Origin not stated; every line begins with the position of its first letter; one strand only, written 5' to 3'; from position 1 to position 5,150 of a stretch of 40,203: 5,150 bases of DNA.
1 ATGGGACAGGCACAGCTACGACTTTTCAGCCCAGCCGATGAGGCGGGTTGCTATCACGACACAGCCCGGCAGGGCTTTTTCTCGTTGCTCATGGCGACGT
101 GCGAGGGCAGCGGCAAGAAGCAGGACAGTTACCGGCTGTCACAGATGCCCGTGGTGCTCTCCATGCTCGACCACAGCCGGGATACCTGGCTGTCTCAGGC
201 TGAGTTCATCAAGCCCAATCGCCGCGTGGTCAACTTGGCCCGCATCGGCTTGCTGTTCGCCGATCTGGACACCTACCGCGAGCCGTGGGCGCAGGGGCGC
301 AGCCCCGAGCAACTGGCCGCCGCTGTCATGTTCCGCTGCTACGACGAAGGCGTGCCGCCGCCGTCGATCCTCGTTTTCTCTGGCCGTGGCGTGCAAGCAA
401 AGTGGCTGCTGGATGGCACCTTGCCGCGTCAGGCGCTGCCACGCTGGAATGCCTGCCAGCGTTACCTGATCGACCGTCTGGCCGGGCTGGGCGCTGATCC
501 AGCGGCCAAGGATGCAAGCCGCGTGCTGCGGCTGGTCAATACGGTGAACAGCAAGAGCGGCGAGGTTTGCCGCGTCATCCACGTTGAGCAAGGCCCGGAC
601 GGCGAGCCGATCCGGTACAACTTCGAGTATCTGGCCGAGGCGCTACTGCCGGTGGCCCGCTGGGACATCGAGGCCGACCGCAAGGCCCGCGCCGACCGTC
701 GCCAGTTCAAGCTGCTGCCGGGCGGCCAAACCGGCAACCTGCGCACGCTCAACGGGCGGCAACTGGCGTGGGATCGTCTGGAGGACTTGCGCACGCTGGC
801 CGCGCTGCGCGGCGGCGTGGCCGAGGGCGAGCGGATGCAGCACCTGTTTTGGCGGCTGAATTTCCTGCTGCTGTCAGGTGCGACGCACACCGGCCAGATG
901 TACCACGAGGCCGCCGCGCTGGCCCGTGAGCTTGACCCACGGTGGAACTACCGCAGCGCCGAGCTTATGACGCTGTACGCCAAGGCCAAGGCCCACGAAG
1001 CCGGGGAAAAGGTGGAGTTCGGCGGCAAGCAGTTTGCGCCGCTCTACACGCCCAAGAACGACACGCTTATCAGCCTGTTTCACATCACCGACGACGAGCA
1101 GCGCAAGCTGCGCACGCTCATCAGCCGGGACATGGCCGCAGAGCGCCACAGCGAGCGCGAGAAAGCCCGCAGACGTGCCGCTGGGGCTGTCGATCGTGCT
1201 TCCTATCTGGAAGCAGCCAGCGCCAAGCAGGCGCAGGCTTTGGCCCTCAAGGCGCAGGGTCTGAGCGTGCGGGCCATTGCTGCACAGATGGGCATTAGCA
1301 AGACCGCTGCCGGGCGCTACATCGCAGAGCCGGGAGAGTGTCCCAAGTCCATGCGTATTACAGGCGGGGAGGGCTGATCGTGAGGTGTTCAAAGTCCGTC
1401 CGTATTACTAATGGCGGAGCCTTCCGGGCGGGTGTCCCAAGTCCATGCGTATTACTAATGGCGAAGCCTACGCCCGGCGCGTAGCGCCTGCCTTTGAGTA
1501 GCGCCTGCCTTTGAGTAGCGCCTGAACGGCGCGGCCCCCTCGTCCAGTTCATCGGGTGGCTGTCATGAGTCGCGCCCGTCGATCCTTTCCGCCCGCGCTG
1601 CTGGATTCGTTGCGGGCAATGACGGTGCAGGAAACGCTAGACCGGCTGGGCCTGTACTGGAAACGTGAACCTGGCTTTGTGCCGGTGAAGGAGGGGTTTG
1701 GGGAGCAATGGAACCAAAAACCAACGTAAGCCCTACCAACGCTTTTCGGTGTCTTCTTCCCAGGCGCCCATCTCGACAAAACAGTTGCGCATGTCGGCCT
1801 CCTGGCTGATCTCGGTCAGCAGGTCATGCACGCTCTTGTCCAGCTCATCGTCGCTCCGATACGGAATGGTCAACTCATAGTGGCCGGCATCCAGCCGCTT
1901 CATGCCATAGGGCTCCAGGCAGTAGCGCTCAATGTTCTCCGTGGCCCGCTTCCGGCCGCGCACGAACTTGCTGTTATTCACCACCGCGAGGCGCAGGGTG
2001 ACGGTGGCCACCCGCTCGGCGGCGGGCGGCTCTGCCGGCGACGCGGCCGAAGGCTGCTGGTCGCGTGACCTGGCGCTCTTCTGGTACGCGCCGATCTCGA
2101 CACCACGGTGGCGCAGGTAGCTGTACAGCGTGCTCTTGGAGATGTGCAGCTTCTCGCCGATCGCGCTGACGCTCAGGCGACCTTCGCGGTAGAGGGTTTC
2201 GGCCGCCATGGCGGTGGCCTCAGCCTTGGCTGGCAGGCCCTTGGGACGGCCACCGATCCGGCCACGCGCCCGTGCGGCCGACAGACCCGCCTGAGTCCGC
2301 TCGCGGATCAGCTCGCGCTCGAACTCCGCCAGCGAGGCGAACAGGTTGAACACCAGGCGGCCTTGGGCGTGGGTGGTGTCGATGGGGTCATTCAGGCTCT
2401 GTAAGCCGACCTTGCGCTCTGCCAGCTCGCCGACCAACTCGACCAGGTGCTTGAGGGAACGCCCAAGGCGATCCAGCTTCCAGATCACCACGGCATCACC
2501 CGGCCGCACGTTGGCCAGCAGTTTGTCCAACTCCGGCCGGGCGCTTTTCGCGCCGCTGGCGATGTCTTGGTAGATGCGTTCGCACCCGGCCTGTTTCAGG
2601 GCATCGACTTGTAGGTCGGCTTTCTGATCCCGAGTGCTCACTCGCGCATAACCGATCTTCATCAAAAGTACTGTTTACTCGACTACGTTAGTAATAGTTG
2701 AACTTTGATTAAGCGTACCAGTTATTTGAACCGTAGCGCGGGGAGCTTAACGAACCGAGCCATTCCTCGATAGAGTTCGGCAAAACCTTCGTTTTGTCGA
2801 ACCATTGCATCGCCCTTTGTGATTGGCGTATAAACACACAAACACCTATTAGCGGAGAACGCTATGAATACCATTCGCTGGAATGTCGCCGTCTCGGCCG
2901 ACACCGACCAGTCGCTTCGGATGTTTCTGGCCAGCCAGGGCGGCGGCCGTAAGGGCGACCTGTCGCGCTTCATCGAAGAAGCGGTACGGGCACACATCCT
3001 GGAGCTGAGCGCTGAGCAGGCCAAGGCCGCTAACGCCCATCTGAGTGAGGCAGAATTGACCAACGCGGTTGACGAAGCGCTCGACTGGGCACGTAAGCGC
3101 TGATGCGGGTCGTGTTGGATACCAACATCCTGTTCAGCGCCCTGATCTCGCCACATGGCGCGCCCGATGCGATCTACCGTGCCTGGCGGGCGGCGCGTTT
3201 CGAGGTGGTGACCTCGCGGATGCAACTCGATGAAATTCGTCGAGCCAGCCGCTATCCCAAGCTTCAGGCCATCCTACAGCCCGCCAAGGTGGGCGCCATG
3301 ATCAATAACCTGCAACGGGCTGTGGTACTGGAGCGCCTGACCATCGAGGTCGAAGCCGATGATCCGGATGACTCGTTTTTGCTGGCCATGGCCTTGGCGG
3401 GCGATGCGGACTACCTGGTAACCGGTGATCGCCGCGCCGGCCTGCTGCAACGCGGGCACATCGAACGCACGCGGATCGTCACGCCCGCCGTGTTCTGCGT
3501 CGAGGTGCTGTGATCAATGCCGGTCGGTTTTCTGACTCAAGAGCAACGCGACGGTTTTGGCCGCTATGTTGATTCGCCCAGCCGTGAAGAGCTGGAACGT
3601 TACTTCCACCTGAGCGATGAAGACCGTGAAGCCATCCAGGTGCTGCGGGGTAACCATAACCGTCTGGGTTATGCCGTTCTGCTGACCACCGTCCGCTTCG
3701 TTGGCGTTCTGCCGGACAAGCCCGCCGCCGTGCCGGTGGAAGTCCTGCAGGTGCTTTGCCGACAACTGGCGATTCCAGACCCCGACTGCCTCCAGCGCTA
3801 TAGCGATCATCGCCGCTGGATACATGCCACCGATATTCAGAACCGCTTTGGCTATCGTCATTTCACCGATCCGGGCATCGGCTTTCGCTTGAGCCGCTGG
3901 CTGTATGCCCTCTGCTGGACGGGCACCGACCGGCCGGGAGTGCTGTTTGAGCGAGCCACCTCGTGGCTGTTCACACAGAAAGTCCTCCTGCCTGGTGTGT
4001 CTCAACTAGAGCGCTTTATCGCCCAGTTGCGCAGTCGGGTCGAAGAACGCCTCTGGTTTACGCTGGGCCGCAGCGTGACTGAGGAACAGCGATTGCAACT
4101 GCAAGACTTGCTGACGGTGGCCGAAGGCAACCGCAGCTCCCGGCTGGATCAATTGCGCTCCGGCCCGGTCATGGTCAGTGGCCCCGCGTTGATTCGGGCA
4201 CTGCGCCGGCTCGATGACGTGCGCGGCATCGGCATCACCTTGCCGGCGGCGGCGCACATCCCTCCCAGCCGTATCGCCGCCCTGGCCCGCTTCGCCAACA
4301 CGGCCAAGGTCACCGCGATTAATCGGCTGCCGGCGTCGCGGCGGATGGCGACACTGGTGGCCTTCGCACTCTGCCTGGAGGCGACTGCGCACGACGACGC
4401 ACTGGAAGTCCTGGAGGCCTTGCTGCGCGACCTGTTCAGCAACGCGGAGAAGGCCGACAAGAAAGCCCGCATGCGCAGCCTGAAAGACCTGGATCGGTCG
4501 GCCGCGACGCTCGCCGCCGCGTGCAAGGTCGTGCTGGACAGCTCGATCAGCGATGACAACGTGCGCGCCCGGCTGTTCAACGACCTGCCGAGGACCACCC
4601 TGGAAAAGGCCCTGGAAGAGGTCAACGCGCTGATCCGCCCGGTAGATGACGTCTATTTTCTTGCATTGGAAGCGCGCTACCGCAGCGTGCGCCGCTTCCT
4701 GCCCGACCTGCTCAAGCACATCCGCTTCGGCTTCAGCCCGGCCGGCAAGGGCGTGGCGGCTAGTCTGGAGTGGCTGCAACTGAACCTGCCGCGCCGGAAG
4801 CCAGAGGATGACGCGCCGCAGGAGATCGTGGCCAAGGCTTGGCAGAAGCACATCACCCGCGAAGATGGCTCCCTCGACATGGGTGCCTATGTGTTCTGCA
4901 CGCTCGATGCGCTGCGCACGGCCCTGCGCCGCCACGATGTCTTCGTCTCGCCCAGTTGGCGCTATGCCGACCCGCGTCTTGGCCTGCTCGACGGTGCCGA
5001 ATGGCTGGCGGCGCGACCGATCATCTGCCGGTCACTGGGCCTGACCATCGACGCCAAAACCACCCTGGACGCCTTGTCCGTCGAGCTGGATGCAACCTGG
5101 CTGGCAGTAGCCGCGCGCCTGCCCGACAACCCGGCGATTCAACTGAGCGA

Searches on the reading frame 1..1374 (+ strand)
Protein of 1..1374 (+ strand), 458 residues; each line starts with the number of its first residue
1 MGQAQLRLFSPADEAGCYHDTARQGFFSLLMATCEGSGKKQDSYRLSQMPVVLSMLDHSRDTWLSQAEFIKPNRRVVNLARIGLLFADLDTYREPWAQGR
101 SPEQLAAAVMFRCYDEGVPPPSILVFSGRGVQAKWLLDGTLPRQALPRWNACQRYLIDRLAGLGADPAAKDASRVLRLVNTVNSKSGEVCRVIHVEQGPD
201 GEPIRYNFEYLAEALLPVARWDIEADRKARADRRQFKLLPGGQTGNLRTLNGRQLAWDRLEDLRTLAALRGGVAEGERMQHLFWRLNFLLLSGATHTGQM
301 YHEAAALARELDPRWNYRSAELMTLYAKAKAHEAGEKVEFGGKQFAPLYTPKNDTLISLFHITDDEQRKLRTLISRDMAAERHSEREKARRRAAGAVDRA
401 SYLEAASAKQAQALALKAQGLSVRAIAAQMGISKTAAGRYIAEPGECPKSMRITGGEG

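Call 56: search_protein_families(library=pfam, proteins=[window:1-1374:+], max_evalue=0.01)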
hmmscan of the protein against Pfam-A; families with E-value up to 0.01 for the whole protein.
window:1-1374:+ (458 aa): 3 families
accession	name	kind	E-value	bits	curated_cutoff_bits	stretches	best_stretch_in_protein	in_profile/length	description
PF13384.12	HTH_23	-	0.00019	21.6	24.6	1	408-440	5-37/50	Homeodomain-like domain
PF08281.18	Sigma70_r4_2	-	0.0017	18.4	25.7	1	408-441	13-47/54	Sigma-70, region 4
PF00196.25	GerE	-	0.0079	16.2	23.5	0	407-435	4-32/57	Bacterial regulatory proteins, luxR family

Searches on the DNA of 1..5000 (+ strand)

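Call 38: search_dna_similar(query=window:1-5000:+, collection=plasmids, mode=near, max_rows=15)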
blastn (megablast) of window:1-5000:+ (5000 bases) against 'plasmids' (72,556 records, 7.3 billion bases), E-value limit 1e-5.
In 1 record(s) the limit of 40 matching pieces per record was reached: places in those records are undercounted.
Records with a match: 651; places in all: 1350; records where one place covers at least 80% of the query: 1.
Best place of each record, by identity: >=99% 182; 95-99% 70; 90-95% 80; 80-90% 148; 60-80% 171.
By first word of the organism name: Xanthomonas 204; Pseudomonas 185; Klebsiella 116; Aeromonas 35; Citrobacter 25; Enterobacter 19; Escherichia 10; Serratia 10; uncultured 8; Stutzerimonas 4; and 18 more.
By predicted mobility (MOB-suite, as given by PLSDB): conjugative 357; non-mobilizable 171; mobilizable 123.
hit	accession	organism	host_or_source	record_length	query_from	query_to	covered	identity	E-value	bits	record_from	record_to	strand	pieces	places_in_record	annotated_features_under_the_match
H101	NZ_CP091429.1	Escherichia coli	hospital wastewater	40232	1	5000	100%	99.8%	0e+0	9184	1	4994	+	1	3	Tn3 family transposase | replication protein | recombinase family protein | putative toxin-antitoxin system toxin component, PIN family | ribbon-helix-helix domain-containing protein | and 1 other names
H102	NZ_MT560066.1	Klebsiella pneumoniae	-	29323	1481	5000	70%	100.0%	0e+0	6594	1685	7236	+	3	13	Tn3 family transposase | recombinase family protein (x2) | putative toxin-antitoxin system toxin component, PIN family | hypothetical protein (x2) | type II toxin-antitoxin system PemK/MazF family toxin | and 2 other names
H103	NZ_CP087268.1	Aeromonas veronii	hospital sewage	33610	1481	5000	70%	100.0%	0e+0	6583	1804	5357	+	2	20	Tn3 family transposase | recombinase family protein | putative toxin-antitoxin system toxin component, PIN family | ribbon-helix-helix domain-containing protein | hypothetical protein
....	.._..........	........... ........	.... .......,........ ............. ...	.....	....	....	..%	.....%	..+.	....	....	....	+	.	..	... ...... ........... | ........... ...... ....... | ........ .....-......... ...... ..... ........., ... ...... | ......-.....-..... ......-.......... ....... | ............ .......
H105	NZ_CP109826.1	Serratia marcescens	culture,blood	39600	1481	5000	70%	100.0%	0e+0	6583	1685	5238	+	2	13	Tn3 family transposase | recombinase family protein | putative toxin-antitoxin system toxin component, PIN family | ribbon-helix-helix domain-containing protein | hypothetical protein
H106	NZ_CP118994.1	Aeromonas media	Homo sapiens,cell culture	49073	1481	5000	70%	100.0%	0e+0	6583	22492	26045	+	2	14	Tn3 family transposase | recombinase family protein | putative toxin-antitoxin system toxin component, PIN family | ribbon-helix-helix domain-containing protein | hypothetical protein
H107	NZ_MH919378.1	Citrobacter braakii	-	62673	1481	5000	70%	100.0%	0e+0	6583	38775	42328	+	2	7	Tn3 family transposase | recombinase family protein | putative toxin-antitoxin system toxin component, PIN family | ribbon-helix-helix domain-containing protein | hypothetical protein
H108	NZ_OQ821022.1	Escherichia coli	-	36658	1481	5000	70%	100.0%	0e+0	6583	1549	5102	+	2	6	Tn3 family transposase | recombinase family protein | putative toxin-antitoxin system toxin component, PIN family | ribbon-helix-helix domain-containing protein | hypothetical protein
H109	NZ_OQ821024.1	Enterobacter cloacae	-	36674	1481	5000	70%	100.0%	0e+0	6583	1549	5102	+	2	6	Tn3 family transposase | recombinase family protein | putative toxin-antitoxin system toxin component, PIN family | ribbon-helix-helix domain-containing protein | hypothetical protein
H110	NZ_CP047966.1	Enterobacter hormaechei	-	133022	1481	5000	70%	100.0%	0e+0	6501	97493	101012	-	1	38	Tn3 family transposase | recombinase family protein | putative toxin-antitoxin system toxin component, PIN family | ribbon-helix-helix domain-containing protein | hypothetical protein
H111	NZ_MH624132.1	Aeromonas taiwanensis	-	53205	1481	5000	70%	100.0%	0e+0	6501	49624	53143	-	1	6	Tn3 family transposase | recombinase family protein | putative toxin-antitoxin system toxin component, PIN family | ribbon-helix-helix domain-containing protein | hypothetical protein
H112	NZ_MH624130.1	Aeromonas taiwanensis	-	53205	1481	5000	70%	100.0%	0e+0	6501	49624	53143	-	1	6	Tn3 family transposase | recombinase family protein | putative toxin-antitoxin system toxin component, PIN family | ribbon-helix-helix domain-containing protein | hypothetical protein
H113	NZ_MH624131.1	Aeromonas taiwanensis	-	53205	1481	5000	70%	100.0%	0e+0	6501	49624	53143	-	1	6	Tn3 family transposase | recombinase family protein | putative toxin-antitoxin system toxin component, PIN family | ribbon-helix-helix domain-containing protein | hypothetical protein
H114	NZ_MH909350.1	Klebsiella pneumoniae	Shenyang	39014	1481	5000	70%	100.0%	0e+0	6501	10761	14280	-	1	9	Tn3 family transposase | recombinase family protein | putative toxin-antitoxin system toxin component, PIN family | ribbon-helix-helix domain-containing protein | hypothetical protein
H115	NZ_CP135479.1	Enterobacter cloacae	Homo sapiens,bacterial culture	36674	1481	5000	70%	100.0%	0e+0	6501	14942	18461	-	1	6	Tn3 family transposase | recombinase family protein | putative toxin-antitoxin system toxin component, PIN family | ribbon-helix-helix domain-containing protein | hypothetical protein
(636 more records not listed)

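Call 42: get_annotated_region(hit=H104, flank=2500)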
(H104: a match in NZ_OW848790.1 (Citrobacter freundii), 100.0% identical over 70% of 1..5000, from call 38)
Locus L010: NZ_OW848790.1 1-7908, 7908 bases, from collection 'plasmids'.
description: Citrobacter freundii isolate 112 plasmid P2, complete sequence
organism: Citrobacter freundii (NCBI taxid 546)
taxonomy: Bacteria; Pseudomonadota; Gammaproteobacteria; Enterobacterales; Enterobacteriaceae; Citrobacter; Citrobacter freundii
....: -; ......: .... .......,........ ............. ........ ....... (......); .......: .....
typing (MOB-suite, as given by PLSDB): mobilizable; replicon IncP,IncU; relaxase MOBP
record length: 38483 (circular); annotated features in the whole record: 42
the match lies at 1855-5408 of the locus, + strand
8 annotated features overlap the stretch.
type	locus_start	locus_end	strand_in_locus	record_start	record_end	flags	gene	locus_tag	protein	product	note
CDS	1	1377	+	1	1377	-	-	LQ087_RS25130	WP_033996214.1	replication protein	-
CDS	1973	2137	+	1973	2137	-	-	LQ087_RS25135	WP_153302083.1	hypothetical protein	-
CDS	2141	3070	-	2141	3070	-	-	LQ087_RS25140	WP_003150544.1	recombinase family protein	GO:0006310 - DNA recombination [Evidence IEA]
CDS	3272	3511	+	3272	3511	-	-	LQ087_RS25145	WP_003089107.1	ribbon-helix-helix domain-containing protein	-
CDS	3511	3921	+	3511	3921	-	-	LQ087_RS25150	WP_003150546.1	putative toxin-antitoxin system toxin component, PIN family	-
CDS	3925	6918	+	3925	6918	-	-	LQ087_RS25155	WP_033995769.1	Tn3 family transposase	-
CDS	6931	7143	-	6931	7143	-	-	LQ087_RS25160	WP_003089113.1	GDCCVxC domain-containing (seleno)protein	-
CDS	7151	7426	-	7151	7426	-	merP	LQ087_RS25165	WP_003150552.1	mercury resistance system periplasmic binding protein MerP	-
